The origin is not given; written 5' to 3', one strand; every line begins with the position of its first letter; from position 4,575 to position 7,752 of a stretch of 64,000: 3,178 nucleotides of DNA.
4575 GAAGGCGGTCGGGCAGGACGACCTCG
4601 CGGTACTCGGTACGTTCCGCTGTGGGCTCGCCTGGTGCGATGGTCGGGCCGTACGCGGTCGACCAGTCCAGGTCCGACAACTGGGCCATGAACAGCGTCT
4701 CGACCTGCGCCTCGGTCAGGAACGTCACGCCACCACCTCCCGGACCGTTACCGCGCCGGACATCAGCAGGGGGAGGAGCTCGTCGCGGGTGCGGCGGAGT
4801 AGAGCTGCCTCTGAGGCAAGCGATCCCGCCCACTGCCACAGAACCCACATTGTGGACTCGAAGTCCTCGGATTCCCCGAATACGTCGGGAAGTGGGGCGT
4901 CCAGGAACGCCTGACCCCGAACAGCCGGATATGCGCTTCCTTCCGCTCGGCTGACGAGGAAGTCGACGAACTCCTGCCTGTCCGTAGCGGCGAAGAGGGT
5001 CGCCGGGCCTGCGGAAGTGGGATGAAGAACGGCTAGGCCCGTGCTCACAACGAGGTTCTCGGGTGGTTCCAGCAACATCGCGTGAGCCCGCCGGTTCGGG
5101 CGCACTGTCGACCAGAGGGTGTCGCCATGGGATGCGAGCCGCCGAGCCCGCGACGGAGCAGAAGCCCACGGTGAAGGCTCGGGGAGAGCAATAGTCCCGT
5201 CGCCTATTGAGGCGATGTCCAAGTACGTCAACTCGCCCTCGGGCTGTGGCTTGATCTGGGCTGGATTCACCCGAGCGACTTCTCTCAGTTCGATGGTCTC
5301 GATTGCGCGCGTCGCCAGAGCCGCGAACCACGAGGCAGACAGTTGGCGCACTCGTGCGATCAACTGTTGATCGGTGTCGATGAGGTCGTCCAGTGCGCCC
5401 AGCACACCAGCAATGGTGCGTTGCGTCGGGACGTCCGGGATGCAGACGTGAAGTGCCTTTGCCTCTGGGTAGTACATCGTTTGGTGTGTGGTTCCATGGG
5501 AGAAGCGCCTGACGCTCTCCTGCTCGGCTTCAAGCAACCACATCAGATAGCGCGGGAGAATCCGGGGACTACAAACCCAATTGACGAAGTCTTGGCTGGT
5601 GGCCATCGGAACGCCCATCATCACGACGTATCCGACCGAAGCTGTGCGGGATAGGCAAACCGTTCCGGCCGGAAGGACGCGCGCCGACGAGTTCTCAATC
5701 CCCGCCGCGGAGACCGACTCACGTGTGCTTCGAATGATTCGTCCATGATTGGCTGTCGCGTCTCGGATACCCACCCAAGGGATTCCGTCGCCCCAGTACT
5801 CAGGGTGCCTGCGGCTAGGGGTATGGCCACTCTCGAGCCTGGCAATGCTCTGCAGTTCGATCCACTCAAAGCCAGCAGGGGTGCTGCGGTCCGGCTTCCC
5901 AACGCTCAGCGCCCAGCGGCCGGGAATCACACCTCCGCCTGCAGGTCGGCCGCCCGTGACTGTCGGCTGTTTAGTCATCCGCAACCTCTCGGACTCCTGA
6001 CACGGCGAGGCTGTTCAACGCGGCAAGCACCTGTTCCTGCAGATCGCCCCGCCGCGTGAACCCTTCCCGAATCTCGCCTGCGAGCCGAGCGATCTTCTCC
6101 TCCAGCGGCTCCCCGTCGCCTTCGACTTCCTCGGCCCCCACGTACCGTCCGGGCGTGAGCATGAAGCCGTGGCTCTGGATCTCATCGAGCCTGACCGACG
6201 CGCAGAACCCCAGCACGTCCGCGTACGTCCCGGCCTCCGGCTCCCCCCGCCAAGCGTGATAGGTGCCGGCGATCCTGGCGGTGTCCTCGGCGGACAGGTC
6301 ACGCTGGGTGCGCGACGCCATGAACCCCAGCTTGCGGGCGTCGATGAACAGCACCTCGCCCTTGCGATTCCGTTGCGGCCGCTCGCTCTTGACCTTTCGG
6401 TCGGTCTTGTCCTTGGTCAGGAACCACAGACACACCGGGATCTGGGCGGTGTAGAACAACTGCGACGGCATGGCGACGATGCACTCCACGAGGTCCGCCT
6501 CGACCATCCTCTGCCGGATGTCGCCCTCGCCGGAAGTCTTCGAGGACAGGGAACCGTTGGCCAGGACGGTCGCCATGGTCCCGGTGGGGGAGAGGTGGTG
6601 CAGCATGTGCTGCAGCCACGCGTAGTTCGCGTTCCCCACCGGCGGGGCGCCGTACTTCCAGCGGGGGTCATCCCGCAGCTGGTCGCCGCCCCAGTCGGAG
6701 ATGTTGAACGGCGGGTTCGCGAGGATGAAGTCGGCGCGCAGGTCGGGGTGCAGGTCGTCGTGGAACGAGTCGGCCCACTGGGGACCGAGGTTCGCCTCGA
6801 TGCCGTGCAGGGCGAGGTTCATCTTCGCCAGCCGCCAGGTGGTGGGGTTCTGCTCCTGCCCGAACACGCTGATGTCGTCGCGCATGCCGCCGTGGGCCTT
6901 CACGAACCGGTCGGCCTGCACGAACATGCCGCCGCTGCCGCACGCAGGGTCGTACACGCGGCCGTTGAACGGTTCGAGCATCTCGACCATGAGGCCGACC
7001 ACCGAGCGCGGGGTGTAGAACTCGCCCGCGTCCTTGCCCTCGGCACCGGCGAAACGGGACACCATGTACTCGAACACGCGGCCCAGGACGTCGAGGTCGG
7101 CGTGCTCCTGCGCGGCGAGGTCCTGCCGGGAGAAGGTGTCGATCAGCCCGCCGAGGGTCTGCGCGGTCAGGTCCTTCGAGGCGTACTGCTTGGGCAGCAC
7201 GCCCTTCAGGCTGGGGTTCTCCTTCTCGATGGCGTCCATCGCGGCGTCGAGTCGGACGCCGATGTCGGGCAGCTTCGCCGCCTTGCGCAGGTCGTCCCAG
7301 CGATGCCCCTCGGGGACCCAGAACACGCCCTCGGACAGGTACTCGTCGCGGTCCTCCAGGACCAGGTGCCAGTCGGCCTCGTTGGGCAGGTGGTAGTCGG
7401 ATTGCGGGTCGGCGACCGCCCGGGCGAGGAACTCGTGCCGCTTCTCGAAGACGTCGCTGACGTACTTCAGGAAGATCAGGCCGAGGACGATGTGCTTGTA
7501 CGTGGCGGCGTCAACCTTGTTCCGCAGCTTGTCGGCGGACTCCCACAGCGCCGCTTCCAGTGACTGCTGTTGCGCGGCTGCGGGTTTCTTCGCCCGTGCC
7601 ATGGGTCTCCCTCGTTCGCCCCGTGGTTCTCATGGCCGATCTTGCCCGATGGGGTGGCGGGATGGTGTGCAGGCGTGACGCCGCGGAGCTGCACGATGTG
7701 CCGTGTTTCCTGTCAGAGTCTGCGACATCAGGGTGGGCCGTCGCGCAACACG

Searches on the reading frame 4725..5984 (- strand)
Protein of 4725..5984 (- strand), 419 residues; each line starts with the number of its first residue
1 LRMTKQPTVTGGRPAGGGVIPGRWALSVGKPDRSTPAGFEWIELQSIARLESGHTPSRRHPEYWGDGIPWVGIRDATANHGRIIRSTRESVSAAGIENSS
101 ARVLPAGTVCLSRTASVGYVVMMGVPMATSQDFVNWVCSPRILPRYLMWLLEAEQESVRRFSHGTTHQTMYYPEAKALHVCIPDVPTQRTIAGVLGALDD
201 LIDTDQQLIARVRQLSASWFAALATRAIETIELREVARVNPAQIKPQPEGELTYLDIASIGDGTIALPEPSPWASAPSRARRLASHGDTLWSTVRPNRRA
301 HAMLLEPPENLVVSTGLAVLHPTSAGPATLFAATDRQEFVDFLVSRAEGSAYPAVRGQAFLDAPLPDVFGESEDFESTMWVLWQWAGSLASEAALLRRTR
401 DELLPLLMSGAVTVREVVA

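Call 4: search_protein_families(library=pfam, proteins=[window:4725-5984:-], max_evalue=0.1)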
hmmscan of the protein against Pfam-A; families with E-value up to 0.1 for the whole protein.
window:4725-5984:- (419 aa): 1 family
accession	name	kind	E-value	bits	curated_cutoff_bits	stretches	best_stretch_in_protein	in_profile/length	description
PF01420.25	Methylase_S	-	1.5e-13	51.7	22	1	38-212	3-166/168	Type I restriction modification DNA specificity domain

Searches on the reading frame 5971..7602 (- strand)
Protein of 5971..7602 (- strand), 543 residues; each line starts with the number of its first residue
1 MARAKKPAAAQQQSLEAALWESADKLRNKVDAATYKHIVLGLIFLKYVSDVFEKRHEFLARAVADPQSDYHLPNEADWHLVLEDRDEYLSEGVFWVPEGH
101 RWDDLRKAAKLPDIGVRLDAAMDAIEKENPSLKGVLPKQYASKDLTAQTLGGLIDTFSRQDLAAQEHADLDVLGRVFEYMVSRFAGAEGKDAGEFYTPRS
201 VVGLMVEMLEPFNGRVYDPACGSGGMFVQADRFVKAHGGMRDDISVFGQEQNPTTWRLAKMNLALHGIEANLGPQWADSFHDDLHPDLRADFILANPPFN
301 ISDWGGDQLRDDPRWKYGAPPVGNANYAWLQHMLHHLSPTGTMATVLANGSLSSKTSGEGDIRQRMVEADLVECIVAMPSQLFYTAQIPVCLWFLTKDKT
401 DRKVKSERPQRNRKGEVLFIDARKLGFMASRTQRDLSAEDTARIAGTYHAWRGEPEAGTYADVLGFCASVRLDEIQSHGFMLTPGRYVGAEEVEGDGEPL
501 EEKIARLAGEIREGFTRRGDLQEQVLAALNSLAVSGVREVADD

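Call 4: search_protein_families(library=pfam, proteins=[window:5971-7602:-], max_evalue=0.1)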
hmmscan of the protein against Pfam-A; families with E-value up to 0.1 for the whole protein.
window:5971-7602:- (543 aa): 4 families
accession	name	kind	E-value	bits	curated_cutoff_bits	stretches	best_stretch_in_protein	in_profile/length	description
PF02384.22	N6_Mtase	-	2.3e-104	349.5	20.4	1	170-494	3-309/311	N-6 DNA Methylase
PF12161.14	HsdM_N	-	3.3e-25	89.7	24.5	1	15-157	1-135/135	HsdM N-terminal domain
PF05175.20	MTS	-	0.0017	18.4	23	1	204-300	22-109/170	Methyltransferase small domain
PF01170.24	UPF0020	-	0.0071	16.5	22.3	1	215-301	31-133/197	RMKL-like, methyltransferase domain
